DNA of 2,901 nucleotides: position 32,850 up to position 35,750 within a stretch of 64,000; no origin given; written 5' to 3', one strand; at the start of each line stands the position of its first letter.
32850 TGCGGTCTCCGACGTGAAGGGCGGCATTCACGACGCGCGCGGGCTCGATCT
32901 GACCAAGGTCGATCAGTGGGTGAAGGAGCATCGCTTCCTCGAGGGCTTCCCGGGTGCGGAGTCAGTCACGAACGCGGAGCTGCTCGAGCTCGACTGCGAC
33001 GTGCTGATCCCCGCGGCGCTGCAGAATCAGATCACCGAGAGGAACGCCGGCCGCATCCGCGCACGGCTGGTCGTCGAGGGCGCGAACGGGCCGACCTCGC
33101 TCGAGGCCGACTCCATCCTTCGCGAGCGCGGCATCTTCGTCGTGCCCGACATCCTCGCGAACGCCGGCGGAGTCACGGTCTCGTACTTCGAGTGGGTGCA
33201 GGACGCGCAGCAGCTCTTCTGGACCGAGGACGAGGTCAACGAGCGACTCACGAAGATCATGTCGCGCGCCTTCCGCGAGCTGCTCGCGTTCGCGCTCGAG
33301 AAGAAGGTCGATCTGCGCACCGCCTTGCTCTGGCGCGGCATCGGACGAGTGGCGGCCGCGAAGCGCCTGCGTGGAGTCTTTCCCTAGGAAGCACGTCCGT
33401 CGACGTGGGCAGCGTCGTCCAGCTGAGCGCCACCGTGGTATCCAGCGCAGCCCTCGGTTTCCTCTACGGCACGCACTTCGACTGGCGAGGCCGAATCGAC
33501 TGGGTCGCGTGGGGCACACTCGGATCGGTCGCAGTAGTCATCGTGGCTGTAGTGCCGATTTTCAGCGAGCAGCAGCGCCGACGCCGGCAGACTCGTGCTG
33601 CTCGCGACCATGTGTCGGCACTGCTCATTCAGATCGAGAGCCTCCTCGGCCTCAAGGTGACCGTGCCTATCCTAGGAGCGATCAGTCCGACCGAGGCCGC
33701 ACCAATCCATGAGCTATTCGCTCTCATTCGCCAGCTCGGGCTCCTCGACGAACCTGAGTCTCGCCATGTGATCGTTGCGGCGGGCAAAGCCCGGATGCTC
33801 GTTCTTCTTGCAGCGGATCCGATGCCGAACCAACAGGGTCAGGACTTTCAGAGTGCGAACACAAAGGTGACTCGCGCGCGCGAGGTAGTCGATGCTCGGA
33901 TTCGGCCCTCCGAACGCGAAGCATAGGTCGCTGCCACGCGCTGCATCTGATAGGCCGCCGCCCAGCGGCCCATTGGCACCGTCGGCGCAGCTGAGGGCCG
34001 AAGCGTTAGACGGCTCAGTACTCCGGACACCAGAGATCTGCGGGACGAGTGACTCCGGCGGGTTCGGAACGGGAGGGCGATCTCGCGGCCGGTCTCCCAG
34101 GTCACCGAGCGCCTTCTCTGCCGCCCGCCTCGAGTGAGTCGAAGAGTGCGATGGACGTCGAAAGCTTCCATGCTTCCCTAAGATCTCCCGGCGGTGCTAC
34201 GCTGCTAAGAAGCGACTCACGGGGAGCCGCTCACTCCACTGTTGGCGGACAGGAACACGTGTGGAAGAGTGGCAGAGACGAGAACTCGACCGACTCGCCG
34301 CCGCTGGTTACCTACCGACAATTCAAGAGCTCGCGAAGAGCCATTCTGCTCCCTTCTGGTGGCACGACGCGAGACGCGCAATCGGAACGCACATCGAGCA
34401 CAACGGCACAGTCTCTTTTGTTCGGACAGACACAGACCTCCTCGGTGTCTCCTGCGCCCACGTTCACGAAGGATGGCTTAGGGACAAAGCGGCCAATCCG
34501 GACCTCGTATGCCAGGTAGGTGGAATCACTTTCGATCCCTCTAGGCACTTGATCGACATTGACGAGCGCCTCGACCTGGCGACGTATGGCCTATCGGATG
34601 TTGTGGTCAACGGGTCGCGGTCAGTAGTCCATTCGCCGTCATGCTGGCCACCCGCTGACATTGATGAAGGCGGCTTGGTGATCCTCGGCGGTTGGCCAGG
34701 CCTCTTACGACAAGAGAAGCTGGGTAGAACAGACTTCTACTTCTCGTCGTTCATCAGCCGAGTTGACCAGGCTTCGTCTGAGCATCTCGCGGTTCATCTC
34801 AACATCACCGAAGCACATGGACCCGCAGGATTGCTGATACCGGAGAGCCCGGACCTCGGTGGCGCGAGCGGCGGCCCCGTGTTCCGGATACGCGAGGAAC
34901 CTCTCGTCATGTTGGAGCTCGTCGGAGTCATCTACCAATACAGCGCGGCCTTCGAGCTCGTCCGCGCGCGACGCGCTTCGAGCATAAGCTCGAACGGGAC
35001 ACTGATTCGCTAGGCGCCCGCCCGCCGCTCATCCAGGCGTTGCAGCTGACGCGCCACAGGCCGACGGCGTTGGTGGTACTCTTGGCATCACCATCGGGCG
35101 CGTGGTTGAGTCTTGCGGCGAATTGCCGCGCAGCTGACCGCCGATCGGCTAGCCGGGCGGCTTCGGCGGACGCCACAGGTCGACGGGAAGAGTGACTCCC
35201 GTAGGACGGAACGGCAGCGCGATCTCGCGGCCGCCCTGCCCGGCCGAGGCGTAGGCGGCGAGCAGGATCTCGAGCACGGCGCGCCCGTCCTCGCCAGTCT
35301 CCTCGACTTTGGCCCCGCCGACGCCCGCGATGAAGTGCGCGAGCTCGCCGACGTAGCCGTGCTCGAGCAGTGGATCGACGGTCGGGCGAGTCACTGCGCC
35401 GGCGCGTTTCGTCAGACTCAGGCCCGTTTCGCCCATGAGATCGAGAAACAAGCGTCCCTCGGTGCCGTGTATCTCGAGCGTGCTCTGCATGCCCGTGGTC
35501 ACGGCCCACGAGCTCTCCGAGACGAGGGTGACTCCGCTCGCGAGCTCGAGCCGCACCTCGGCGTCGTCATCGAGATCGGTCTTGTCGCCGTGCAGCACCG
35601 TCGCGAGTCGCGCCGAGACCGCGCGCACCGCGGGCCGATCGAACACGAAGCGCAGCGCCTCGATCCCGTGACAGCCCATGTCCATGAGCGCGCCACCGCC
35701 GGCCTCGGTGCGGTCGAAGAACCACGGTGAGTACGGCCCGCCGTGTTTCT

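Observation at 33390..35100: Low-GC two-gene island (small 2-TM membrane protein plus cytoplasmic trypsin-fold serine protease) inserted between gdhA and an oxidoreductase gene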

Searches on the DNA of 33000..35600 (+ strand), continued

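Call 63: search_with_rna_model(model_id=R1, sources=[L001, L007, L011, L012, L013, L014, L015, L016, L096, L097, L098, L099, L100, L101, L102, L103, L104, L105, L106, L107, L108, L109, L110, L111, L112, L113, L114, L115, L116, L118, L119, L120, L121, L122, L123, L124, L125, L126, L127, L128, L129, L130, L131, L132, L133, L134, L135, L137, L139, L140, L141, L142, L143, L144, L145, L146, L147, L148, L149, L151, L152, L153, L155, L156, L157, L158, L159, L160, L163, L164, L165, L166, L167, L168, L169, L170, L171, L172, L174, L175, L176], max_evalue=0.01)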
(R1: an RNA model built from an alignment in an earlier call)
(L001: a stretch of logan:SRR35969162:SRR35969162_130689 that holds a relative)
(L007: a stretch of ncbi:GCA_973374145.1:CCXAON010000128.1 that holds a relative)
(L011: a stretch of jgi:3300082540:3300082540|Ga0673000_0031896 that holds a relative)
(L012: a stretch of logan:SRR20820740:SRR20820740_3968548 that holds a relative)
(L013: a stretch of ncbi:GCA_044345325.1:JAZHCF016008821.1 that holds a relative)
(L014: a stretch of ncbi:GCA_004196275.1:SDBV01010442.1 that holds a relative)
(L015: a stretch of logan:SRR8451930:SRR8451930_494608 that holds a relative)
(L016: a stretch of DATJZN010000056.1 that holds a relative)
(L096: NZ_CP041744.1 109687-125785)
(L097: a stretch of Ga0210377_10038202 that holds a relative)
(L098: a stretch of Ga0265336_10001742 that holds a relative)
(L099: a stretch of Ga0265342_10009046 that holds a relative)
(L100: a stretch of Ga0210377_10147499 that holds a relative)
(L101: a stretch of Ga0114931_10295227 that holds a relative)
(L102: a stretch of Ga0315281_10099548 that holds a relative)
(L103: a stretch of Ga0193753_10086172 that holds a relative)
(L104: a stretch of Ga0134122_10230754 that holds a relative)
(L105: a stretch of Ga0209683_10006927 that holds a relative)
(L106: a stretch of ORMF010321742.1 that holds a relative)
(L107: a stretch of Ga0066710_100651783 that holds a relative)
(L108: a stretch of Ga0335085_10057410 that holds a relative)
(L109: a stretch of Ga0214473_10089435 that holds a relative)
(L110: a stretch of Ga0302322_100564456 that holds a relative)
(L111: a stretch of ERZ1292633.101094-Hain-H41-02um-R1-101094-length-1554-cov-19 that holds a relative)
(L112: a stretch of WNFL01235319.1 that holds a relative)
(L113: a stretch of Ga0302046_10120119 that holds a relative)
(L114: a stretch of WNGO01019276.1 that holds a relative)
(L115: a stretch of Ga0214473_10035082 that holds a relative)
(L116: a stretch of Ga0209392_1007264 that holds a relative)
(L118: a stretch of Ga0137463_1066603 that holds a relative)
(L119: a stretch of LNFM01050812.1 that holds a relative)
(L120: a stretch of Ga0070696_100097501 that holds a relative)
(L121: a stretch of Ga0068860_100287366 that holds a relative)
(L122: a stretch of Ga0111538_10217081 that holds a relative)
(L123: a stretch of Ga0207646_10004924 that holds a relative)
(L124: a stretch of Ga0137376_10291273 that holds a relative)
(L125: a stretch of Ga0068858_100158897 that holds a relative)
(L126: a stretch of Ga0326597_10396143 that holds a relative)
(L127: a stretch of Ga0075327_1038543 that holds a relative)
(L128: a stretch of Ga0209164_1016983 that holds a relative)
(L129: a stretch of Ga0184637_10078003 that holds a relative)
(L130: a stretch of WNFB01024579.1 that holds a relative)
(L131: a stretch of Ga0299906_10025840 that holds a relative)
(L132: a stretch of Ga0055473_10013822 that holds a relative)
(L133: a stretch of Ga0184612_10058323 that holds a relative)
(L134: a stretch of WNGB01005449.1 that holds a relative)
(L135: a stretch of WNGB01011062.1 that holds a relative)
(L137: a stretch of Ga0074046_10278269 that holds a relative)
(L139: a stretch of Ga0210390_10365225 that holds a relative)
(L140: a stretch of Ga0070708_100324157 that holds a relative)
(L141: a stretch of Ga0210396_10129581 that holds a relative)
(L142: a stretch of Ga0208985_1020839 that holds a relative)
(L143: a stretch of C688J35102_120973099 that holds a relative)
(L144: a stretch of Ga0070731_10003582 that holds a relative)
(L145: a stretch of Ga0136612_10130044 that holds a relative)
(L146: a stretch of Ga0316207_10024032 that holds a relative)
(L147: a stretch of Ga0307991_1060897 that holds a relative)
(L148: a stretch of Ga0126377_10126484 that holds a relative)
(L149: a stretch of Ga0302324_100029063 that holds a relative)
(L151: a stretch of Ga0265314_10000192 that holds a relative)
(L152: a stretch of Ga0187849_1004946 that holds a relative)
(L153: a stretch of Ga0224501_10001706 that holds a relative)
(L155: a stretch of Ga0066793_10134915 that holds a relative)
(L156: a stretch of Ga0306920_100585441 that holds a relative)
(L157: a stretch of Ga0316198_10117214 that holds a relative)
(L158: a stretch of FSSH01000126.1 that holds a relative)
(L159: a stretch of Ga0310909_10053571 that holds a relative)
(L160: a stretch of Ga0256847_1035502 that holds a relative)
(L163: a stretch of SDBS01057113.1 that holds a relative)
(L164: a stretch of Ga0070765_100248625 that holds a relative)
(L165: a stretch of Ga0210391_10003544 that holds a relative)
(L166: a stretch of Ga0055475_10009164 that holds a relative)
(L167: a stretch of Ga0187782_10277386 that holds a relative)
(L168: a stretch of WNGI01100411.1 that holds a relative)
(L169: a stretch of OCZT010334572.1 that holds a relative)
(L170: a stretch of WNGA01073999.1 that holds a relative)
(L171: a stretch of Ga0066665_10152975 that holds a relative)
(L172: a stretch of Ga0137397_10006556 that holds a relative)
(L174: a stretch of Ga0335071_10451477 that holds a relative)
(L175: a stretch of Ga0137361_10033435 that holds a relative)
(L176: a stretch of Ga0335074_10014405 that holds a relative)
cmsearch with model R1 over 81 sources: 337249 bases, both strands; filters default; matches with E-value up to 0.01: 32.
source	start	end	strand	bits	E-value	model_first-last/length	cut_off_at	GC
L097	2129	2260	+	129.6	4e-28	1-132/132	no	0.67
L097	1218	1349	+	126.3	2.5e-27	1-132/132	no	0.67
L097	2666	2793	+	112.6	4.6e-24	1-132/132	no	0.64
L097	607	739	+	108.7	3.8e-23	1-132/132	no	0.71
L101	84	217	+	74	7.3e-15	1-132/132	no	0.63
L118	17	124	+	61.1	8.4e-12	1-132/132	no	0.63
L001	1854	1981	+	58.6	3.4e-11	1-132/132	no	0.66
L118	908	1015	+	57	8e-11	1-132/132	no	0.69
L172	1659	1760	+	55.9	1.5e-10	1-132/132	no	0.59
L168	258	398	+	53.6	5.3e-10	1-132/132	no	0.65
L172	657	797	+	52.8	8.3e-10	1-132/132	no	0.68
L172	3564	3704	+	52.2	1.1e-09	1-132/132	no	0.67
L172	5175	5315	+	51.5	1.6e-09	1-132/132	no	0.65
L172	3068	3160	+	49.8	4.3e-09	1-132/132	no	0.6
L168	749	889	+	48.2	1e-08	1-132/132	no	0.61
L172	1141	1277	+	47.3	1.7e-08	1-132/132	no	0.66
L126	1368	1445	+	45.7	4e-08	1-132/132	no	0.67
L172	7856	7945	+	44.9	6.2e-08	1-132/132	no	0.57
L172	81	221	+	44.8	6.7e-08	1-132/132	no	0.65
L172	7250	7351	+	44.2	8.9e-08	1-132/132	no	0.57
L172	2441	2575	+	43.5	1.4e-07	1-132/132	no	0.61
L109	1670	1766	+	39.4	1.3e-06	1-132/132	no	0.66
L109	2046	2200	+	39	1.6e-06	1-132/132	no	0.74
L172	4225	4365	+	38.4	2.2e-06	1-132/132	no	0.61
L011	2580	2641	+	38.3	2.3e-06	1-132/132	no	0.73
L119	1876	1944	+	37.3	4.1e-06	1-132/132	no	0.68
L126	505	587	+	36.2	7.3e-06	1-132/132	no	0.63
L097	199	316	+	34.5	1.9e-05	1-132/132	no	0.64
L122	1370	1482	+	33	4.4e-05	1-132/132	no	0.58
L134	7520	7634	+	32.2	6.8e-05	1-132/132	no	0.7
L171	1400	1491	+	30.9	0.00013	1-132/132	no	0.57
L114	4387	4420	+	26.8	0.0013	1-132/132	no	0.59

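Call 64: search_with_rna_model(model_id=R1, sources=[L009, L101, L118, L172, L168, L126, L109, L011, L119, L122, L134, L171], max_evalue=0.0001, make_alignment=true)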
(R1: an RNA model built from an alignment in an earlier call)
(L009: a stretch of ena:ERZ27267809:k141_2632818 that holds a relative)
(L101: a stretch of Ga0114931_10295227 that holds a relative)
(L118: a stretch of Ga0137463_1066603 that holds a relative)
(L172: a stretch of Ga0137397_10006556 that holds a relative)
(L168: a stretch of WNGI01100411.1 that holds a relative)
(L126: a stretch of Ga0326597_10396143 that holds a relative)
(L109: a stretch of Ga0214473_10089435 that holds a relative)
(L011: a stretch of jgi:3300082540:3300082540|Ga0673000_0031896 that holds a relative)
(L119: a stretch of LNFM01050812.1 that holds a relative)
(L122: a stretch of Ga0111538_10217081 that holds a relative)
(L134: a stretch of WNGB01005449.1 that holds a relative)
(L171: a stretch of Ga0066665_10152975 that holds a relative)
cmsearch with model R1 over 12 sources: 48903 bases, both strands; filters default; matches with E-value up to 0.0001: 35.
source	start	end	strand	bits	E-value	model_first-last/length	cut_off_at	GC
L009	5801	5933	+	133.3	7.8e-30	1-132/132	no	0.67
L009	2143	2274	+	129.6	5.8e-29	1-132/132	no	0.67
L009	1232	1363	+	125.3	6.3e-28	1-132/132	no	0.67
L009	3936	4068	+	117.9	3.6e-26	1-132/132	no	0.67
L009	2680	2807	+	112.6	6.7e-25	1-132/132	no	0.64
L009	621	753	+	108.5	6.3e-24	1-132/132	no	0.7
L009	4675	4806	+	105.9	2.5e-23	1-132/132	no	0.66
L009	5302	5433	+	104.6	5.2e-23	1-132/132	no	0.64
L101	84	217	+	74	1.1e-15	1-132/132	no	0.63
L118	17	124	+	61.1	1.2e-12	1-132/132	no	0.63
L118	908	1015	+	57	1.2e-11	1-132/132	no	0.69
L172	1659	1760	+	55.9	2.1e-11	1-132/132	no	0.59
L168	258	398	+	53.6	7.7e-11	1-132/132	no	0.65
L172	657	797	+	52.8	1.2e-10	1-132/132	no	0.68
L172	3564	3704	+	52.2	1.6e-10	1-132/132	no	0.67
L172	5175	5315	+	51.5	2.3e-10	1-132/132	no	0.65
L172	3068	3160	+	49.8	6.3e-10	1-132/132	no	0.6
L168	749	889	+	48.2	1.5e-09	1-132/132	no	0.61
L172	1141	1277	+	47.3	2.4e-09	1-132/132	no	0.66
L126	1368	1445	+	45.7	5.8e-09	1-132/132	no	0.67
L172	7856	7945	+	44.9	8.9e-09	1-132/132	no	0.57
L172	81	221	+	44.8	9.8e-09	1-132/132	no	0.65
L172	7250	7351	+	44.2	1.3e-08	1-132/132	no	0.57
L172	2441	2575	+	43.5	2e-08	1-132/132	no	0.61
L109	1670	1766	+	39.4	1.9e-07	1-132/132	no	0.66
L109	2046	2200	+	39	2.3e-07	1-132/132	no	0.74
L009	3342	3420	+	38.6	2.9e-07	1-132/132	no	0.61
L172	4225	4365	+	38.4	3.2e-07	1-132/132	no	0.61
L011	2580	2641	+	38.3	3.3e-07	1-132/132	no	0.73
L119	1876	1944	+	37.3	5.9e-07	1-132/132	no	0.68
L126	505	587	+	36.2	1.1e-06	1-132/132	no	0.63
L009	213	330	+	34.5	2.7e-06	1-132/132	no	0.64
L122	1370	1482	+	33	6.4e-06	1-132/132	no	0.58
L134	7520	7634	+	32.2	9.9e-06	1-132/132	no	0.7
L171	1400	1491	+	30.9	1.9e-05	1-132/132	no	0.57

Alignment A5: 35 matches aligned to the model, 231 columns, each read 5' to 3' on its own strand. Consensus structure (alignment columns), stored with it:
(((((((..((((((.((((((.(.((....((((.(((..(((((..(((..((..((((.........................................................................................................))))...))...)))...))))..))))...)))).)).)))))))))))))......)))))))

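Call 65: build_rna_model(alignment_id=A5)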
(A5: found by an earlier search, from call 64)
Model R2 built from alignment A5 (35 sequences, 231 columns); structure: stored with the alignment.
model positions 103; base pairs 31; branch points 0; effective number of sequences 4.32; information 0.59 bits per position. Calibrated on 0.2 Mb of random sequence (short: E-values are rough).
structure used (alignment columns):
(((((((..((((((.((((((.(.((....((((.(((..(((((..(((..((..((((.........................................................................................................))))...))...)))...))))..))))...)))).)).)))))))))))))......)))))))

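Call 66: search_with_rna_model(model_id=R2, source=window, max_evalue=0.5, filters=off, show_alignments=3)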
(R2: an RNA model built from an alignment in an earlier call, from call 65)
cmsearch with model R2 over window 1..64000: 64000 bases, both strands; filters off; matches with E-value up to 0.5: 5.
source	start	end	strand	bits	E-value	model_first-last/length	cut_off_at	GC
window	35027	35154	+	42.2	1.5e-08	1-103/103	no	0.66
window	15657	15748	+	15.9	0.081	1-103/103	no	0.76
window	47607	47722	+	14.6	0.17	1-103/103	no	0.63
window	48987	49085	-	14.2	0.22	1-103/103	no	0.65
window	41769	41830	-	14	0.25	1-103/103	no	0.77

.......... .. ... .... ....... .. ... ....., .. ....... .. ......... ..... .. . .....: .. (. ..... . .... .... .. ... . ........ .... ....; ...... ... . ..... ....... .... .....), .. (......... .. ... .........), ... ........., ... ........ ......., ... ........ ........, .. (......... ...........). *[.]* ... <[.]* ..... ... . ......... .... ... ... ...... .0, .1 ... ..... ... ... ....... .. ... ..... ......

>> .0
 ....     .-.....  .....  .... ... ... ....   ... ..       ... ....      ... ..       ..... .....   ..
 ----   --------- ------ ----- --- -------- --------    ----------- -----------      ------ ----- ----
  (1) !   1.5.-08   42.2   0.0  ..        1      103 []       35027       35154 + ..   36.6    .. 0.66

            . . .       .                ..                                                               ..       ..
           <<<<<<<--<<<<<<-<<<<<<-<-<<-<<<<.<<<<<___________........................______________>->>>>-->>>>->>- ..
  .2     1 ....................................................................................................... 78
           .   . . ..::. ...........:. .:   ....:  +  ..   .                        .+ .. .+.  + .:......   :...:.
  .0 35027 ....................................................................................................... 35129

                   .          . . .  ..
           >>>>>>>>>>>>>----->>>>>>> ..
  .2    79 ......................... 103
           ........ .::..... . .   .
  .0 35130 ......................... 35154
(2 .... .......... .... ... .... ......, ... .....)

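Call 67: search_with_rna_model(model_id=R2, sources=[L007, L011, L012, L013, L014, L015, L016, L096, L098, L100, L101, L102, L103, L104, L105, L106, L107, L108, L109, L110, L111, L112, L113, L114, L115, L116, L118, L119, L120, L121, L122, L123, L124, L125, L126, L127, L128, L129, L130, L131, L132, L133, L134, L135, L137, L139, L140, L141, L142, L143, L144, L145, L146, L147, L148, L149, L151, L152, L153, L155, L156, L157, L158, L159, L160, L163, L164, L165, L166, L167, L168, L169, L170, L171, L172, L174, L175, L176], max_evalue=0.01)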
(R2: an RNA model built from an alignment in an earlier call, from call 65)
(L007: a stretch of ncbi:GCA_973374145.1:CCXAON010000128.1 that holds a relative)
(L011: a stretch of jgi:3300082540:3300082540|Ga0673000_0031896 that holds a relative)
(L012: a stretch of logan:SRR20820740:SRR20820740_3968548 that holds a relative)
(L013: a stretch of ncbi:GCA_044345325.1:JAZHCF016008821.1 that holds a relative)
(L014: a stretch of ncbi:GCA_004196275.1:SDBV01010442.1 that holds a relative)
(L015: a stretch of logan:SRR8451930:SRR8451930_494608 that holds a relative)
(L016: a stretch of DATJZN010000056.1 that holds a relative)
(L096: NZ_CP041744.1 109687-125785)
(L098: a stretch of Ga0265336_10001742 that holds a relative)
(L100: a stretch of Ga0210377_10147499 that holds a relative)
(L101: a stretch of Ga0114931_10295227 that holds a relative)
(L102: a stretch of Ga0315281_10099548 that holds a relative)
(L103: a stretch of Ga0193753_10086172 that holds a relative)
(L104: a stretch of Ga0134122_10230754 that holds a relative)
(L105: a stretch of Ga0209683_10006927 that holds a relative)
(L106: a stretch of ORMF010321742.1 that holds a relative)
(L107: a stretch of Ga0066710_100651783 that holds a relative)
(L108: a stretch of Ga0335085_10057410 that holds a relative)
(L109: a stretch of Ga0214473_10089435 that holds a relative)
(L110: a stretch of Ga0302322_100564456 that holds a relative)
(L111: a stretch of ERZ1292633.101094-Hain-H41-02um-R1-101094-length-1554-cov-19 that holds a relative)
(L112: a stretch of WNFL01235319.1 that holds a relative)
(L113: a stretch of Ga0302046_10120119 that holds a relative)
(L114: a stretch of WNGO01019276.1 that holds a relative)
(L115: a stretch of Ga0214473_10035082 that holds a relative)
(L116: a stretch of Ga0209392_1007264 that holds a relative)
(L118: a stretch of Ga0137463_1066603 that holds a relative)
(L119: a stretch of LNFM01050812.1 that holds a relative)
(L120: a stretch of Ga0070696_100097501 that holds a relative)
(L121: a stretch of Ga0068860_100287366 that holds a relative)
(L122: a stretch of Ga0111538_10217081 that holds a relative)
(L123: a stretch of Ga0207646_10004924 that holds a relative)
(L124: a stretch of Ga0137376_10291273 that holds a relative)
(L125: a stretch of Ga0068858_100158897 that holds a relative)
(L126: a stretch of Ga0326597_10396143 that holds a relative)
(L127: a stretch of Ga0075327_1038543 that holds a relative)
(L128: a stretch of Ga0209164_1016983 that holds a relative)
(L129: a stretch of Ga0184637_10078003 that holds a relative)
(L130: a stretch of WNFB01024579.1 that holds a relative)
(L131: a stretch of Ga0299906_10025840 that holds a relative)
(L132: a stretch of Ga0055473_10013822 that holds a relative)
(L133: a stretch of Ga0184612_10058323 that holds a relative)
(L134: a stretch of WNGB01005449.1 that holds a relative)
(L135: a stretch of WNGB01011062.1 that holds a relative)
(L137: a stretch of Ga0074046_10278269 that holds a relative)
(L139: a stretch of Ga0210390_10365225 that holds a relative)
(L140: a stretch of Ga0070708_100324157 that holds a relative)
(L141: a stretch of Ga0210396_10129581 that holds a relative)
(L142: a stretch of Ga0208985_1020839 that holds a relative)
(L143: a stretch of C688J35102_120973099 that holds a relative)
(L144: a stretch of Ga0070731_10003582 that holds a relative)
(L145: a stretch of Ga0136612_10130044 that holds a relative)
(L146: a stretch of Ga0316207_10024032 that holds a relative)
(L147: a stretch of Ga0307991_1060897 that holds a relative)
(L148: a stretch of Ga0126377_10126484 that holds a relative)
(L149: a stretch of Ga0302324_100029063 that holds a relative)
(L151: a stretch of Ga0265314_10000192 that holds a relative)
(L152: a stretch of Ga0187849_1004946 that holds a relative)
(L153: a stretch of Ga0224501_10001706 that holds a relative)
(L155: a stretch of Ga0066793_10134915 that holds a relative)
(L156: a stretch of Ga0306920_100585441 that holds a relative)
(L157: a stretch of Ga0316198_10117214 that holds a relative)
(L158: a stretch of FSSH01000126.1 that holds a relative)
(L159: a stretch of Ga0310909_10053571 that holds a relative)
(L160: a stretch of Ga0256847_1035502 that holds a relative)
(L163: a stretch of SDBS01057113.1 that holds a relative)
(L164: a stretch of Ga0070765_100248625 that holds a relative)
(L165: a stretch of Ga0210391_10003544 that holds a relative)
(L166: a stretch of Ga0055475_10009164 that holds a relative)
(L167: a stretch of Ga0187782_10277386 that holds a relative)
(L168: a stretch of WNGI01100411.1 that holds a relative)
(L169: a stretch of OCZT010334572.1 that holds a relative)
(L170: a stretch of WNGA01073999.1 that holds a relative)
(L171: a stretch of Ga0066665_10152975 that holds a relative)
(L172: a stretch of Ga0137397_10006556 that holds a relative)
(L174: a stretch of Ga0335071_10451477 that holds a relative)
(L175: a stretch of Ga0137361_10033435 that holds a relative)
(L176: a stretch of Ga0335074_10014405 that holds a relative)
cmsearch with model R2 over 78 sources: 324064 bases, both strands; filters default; matches with E-value up to 0.01: 48.
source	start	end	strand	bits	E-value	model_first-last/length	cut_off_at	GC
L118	17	124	+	79.6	1.8e-17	1-103/103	no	0.63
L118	908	1015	+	78.1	4.5e-17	1-103/103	no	0.69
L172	1659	1760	+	76.4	1.2e-16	1-103/103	no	0.59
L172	5175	5315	+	73.6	6.3e-16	1-103/103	no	0.65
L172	3068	3160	+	73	9.3e-16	1-103/103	no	0.6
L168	258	398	+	72.1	1.6e-15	1-103/103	no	0.65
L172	657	797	+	71.4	2.4e-15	1-103/103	no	0.68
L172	3564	3704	+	71.1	2.8e-15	1-103/103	no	0.67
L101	84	217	+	70.6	3.7e-15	1-103/103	no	0.63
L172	2441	2575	+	68.3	1.5e-14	1-103/103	no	0.61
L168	749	889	+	68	1.8e-14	1-103/103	no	0.61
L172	1141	1277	+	67.9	1.8e-14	1-103/103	no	0.66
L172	7856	7945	+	67.8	2e-14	1-103/103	no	0.57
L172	7250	7351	+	66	5.8e-14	1-103/103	no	0.57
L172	81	221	+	65.9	6e-14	1-103/103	no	0.65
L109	1670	1766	+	63.3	2.8e-13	1-103/103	no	0.66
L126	1368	1445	+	61.5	8.3e-13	1-103/103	no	0.67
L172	4225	4365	+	61.1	1e-12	1-103/103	no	0.61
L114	3855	3947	+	60.5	1.5e-12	1-103/103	no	0.57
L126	505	587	+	55.7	2.5e-11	1-103/103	no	0.63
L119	1876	1944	+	55.3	3.2e-11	1-103/103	no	0.68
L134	7520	7634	+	52.5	1.6e-10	1-103/103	no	0.7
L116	1137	1205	+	51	4e-10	1-103/103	no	0.67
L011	2580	2641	+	49.1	1.3e-09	1-103/103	no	0.73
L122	1370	1482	+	49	1.3e-09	1-103/103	no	0.58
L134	6287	6366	+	48.6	1.7e-09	1-103/103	no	0.66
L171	1400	1491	+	44.8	1.6e-08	1-103/103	no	0.57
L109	2046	2200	+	44.5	1.8e-08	1-103/103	no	0.74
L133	1076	1134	+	41.7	1e-07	1-103/103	no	0.69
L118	1249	1348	+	36.7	1.9e-06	1-83/103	3'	0.7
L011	3930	4009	+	36.6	2e-06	1-103/103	no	0.68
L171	518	611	+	35.5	3.9e-06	1-103/103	no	0.57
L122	432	544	+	35.2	4.7e-06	1-103/103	no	0.63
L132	812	916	+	34.7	6.1e-06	1-103/103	no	0.63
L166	238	342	+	34.7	6.1e-06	1-103/103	no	0.63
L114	4387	4420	+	34.5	7.2e-06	1-103/103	no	0.59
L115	595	670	+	33.5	1.3e-05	1-103/103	no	0.67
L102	2127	2187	+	32.6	2.2e-05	1-103/103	no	0.57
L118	17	124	-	30.6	7.1e-05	1-103/103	no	0.63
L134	8251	8330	+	30.4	8e-05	1-103/103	no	0.64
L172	6672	6759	+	30.2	8.9e-05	1-103/103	no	0.57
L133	1765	1860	+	29.1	0.00017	1-103/103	no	0.69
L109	806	884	+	29.1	0.00017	1-103/103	no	0.62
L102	1276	1356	+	28.7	0.00021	1-103/103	no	0.65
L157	959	1062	+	27.8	0.00037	1-103/103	no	0.62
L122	15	122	+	26.2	0.00094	1-103/103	no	0.64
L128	781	887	+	26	0.001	1-103/103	no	0.53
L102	682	745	+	22.5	0.0086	1-103/103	no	0.66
